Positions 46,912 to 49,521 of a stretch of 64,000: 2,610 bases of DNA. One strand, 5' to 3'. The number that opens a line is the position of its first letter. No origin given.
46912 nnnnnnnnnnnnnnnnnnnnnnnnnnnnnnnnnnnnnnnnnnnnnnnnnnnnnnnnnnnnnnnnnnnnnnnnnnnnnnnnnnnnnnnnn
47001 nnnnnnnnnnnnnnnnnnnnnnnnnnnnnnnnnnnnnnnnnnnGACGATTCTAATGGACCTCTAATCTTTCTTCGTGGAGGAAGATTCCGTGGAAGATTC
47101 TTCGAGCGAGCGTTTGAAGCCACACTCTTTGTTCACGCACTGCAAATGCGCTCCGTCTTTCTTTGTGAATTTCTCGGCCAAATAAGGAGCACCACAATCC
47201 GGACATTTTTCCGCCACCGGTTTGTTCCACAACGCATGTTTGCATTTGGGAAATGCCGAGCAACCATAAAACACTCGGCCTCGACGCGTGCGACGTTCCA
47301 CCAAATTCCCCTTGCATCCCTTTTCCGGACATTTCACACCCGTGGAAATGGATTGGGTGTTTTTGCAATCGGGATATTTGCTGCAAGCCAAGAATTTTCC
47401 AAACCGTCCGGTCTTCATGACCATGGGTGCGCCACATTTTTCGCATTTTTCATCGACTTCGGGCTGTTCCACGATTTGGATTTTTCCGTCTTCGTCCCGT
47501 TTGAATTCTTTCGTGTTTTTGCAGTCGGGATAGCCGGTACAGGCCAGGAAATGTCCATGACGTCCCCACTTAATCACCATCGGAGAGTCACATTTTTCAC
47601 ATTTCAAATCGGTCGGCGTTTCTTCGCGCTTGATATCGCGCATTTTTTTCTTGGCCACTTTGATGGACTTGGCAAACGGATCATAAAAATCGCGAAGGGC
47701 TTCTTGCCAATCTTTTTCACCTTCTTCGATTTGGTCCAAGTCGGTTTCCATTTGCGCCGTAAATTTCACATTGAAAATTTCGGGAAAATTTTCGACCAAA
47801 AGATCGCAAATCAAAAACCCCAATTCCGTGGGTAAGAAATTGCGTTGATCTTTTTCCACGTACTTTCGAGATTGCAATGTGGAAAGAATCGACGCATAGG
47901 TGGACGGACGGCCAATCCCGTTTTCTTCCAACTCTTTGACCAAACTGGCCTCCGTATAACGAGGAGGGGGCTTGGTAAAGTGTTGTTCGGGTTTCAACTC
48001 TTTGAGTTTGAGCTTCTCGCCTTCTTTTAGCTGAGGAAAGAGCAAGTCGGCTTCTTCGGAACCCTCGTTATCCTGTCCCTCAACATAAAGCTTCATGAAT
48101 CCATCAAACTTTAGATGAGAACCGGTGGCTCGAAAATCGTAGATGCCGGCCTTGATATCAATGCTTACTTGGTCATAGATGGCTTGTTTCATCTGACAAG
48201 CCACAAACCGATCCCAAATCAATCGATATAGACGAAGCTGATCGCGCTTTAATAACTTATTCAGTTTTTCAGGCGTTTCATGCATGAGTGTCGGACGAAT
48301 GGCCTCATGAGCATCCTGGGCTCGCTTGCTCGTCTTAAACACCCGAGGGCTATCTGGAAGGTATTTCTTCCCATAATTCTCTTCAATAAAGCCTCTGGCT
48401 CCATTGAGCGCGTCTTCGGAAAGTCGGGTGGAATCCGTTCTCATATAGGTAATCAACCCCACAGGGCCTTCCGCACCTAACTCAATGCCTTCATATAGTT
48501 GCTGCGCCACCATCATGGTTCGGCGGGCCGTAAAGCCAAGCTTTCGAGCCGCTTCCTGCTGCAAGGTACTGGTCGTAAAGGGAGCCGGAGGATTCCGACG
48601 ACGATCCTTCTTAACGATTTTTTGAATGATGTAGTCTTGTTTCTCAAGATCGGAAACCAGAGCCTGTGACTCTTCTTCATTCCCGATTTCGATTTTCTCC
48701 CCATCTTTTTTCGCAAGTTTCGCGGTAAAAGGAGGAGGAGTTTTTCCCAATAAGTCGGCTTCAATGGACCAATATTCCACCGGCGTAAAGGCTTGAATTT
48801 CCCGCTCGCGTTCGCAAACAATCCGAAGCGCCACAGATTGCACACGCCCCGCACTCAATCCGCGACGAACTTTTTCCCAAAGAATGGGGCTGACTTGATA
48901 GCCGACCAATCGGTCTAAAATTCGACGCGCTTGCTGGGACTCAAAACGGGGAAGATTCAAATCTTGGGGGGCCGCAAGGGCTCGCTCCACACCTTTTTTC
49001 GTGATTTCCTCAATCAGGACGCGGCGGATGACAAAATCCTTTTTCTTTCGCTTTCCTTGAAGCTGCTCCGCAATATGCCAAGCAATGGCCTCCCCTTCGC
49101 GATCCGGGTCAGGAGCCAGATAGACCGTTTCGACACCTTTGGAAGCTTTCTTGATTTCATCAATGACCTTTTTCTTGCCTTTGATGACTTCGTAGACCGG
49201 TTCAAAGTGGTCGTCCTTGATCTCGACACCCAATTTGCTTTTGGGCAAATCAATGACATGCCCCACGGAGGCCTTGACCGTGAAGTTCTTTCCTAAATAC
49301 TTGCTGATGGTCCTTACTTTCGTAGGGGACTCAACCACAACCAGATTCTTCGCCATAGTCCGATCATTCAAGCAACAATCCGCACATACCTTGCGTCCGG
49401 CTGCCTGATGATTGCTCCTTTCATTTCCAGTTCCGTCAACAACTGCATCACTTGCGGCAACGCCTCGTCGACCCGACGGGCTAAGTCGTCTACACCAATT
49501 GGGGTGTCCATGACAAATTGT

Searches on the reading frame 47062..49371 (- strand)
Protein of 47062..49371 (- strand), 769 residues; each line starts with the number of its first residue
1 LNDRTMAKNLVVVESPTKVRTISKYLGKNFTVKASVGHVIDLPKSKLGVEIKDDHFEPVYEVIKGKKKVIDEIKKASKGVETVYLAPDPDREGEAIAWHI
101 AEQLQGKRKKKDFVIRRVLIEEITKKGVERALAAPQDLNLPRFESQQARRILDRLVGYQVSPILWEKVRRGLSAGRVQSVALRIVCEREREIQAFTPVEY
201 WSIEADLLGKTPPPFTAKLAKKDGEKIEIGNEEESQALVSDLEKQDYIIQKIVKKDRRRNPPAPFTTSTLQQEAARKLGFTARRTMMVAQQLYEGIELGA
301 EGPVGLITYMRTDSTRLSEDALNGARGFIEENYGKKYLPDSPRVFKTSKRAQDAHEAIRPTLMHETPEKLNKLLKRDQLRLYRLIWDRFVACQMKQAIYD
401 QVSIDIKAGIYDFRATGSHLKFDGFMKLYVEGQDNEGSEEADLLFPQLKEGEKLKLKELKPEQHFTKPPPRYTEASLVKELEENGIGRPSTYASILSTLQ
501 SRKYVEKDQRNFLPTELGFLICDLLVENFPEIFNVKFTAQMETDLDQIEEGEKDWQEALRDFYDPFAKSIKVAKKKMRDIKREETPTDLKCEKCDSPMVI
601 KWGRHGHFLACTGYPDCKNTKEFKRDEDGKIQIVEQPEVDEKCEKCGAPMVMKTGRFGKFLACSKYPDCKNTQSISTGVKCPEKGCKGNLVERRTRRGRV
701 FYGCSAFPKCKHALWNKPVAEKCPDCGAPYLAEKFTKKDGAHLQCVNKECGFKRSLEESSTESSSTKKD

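Call 19: search_protein_families(library=pfam, proteins=[window:47062-49371:-], max_evalue=0.001)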
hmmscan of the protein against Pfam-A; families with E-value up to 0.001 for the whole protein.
window:47062-49371:- (769 aa): 3 families
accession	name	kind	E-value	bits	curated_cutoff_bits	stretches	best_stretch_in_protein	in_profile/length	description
PF01131.25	Topoisom_bac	-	1.9e-134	449.2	35.1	1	142-559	6-410/411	DNA topoisomerase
PF01396.24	Zn_ribbon_Top1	-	5.7e-42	141.7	32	3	640-675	1-36/39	Topoisomerase DNA binding C4 zinc finger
PF01751.28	Toprim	-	5.1e-22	78.3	23.1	1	10-116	2-89/96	Toprim domain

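Call 50: find_homologous_proteins(query=window:47062-49371:-, max_evalue=1e-20)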
Query window:47062-49371:- (769 aa): 8000 proteins with E <= 1e-20 among 8000 candidates; the best 120 are listed.
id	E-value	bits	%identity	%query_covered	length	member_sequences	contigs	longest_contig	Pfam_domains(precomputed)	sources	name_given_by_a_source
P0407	0.0e+0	1750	100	99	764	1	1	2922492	PF01396.25,PF01131.26,PF01751.29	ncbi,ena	-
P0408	0.0e+0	1207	69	98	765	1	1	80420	PF01396.25,PF01131.26,PF01751.29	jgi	jgi:DNA topoisomerase I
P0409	0.0e+0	1176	66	98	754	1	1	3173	PF01396.25,PF01131.26,PF01751.29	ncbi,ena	-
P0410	0.0e+0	1170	66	98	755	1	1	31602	PF01396.25,PF01131.26,PF01751.29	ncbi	ncbi:MAG: type I DNA topoisomerase [Pseudomonadota bacterium]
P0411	0.0e+0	1168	67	98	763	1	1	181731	PF01396.25,PF01131.26,PF01751.29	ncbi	ncbi:MAG: type I DNA topoisomerase [Pseudomonadota bacterium]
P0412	0.0e+0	1166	67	98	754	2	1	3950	PF01396.25,PF01131.26,PF01751.29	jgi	-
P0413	0.0e+0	1161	67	98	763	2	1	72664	PF01396.25,PF01131.26,PF01751.29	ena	-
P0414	0.0e+0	1154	65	98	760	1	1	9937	PF01396.25,PF01131.26,PF01751.29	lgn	-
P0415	0.0e+0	1142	66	98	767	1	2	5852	PF01396.25,PF01131.26,PF01751.29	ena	-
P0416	0.0e+0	1135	65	98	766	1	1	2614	PF01396.25,PF01131.26,PF01751.29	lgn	-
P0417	0.0e+0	1071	61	98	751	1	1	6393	PF01396.25,PF01131.26,PF01751.29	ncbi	-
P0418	0.0e+0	1060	60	98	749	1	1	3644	PF01396.25,PF01131.26,PF01751.29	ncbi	-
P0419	0.0e+0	1058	60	97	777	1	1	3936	PF01396.25,PF01131.26,PF01751.29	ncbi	-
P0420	0.0e+0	1057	60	97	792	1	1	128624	PF01396.25,PF01131.26,PF13408.13,PF01751.29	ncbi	ncbi:MAG: type I DNA topoisomerase [bacterium]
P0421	0.0e+0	1055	55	97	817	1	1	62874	PF01396.25,PF01131.26,PF01751.29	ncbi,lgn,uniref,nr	ncbi:DNA topoisomerase I [candidate division KSB3 bacterium]|uniref:DNA topoisomerase 1 n=1 Tax=cand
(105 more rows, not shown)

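Call 51: find_encoding_contigs(protein=P0410, flank=1000, max_places=2)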
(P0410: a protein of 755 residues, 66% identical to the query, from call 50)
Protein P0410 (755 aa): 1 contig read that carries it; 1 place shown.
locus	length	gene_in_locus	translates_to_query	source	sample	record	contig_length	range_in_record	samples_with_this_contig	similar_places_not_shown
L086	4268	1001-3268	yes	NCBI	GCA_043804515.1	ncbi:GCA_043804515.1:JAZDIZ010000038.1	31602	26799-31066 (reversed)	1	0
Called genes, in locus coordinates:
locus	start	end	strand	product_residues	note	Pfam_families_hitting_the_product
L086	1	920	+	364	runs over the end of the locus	PF02481:DNA_processg_A, PF17782:WHD_DprA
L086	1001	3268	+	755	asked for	PF01751:Toprim, PF01131:Topoisom_bac, PF01396:Zn_ribbon_Top1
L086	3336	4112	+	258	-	-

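Call 52: find_encoding_contigs(protein=P0411, flank=1000, max_places=2)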
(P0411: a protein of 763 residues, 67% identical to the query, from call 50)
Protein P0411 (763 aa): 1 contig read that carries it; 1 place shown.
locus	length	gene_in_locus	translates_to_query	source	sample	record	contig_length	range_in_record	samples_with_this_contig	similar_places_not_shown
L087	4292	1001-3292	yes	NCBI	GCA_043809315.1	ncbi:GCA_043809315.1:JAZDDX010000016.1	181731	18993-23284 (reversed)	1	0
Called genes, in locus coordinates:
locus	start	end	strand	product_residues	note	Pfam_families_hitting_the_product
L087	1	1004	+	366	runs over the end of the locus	PF02481:DNA_processg_A, PF17782:WHD_DprA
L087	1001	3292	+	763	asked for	PF01751:Toprim, PF01131:Topoisom_bac, PF01396:Zn_ribbon_Top1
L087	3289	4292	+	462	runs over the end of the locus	PF00070:Pyr_redox (weak), PF01134:GIDA, PF07992:Pyr_redox_2 (weak), PF13450:NAD_binding_8 (faint)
